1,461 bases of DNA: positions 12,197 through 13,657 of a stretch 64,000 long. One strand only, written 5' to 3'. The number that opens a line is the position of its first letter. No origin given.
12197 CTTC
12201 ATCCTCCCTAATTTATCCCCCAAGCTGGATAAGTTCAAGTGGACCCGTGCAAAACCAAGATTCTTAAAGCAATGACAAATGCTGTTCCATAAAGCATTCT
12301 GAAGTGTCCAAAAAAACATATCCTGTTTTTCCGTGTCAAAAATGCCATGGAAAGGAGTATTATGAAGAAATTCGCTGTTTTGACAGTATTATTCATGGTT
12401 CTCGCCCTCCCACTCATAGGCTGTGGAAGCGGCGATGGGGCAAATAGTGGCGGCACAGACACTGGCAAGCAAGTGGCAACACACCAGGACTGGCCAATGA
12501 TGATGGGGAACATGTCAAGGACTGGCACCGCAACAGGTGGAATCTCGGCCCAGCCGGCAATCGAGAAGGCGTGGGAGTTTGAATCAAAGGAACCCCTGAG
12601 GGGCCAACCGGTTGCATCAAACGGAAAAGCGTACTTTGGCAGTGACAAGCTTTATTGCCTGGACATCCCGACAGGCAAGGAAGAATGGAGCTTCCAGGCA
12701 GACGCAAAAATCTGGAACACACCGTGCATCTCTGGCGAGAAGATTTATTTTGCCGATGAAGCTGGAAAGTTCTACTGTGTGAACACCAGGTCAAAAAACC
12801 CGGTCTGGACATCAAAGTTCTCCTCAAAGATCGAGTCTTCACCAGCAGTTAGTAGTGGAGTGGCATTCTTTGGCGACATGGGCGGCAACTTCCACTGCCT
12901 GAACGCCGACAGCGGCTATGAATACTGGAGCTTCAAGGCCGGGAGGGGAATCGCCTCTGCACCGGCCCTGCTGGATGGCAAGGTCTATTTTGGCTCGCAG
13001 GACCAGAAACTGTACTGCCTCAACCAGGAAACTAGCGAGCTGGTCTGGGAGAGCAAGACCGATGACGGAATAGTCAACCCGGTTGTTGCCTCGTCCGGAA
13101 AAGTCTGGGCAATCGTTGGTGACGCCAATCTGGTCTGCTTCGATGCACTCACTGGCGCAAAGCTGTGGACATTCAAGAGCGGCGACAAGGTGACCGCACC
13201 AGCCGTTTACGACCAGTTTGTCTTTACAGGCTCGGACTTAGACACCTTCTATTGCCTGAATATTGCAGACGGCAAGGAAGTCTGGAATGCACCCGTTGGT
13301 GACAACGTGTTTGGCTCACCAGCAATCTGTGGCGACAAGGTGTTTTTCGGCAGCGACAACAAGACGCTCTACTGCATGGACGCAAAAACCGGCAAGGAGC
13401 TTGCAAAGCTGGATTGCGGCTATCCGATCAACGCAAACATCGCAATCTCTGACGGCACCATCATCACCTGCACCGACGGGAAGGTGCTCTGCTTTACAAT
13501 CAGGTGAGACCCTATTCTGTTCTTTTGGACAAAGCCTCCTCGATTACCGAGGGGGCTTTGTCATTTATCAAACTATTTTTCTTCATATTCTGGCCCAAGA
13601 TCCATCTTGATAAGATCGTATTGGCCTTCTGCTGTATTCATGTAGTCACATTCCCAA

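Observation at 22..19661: Low-GC, tyrosine-rich envelope-protein family with a conserved LPGE motif, present in at least three dispersed copies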

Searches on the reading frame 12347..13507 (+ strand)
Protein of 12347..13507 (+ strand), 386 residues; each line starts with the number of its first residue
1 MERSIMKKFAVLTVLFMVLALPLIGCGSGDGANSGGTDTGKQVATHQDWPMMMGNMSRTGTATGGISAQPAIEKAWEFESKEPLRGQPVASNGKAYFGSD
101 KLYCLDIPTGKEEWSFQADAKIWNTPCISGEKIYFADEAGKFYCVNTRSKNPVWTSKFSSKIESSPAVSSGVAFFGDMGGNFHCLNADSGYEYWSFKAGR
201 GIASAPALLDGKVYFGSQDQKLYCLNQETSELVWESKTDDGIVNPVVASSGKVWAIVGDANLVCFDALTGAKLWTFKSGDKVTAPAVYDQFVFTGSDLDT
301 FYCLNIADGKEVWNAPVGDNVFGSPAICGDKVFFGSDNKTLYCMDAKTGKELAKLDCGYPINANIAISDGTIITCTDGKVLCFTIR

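Call 7: search_protein_families(library=pfam, proteins=[window:12347-13507:+], max_evalue=0.001)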
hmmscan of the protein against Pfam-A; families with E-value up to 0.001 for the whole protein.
window:12347-13507:+ (386 aa): 4 families
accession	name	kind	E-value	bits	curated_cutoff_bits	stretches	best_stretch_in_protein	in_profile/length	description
PF13570.13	Beta-prop_ACSF4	-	7.6e-53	180.5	133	3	134-249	23-143/329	Beta-alanine-activating enzyme, beta-propeller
PF13360.13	PQQ_2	-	1.1e-40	140.3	27.6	3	260-352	3-96/233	Outer membrane protein assembly factor BamB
PF01011.28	PQQ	-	1.2e-09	37.8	26.7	0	250-353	57-138/595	Glucose/ethanol/alcohol dehydrogenase, beta-propeller domain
PF16819.11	DUF5074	-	0.00019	21.1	27.2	0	210-269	153-215/353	Domain of unknown function (DUF5074)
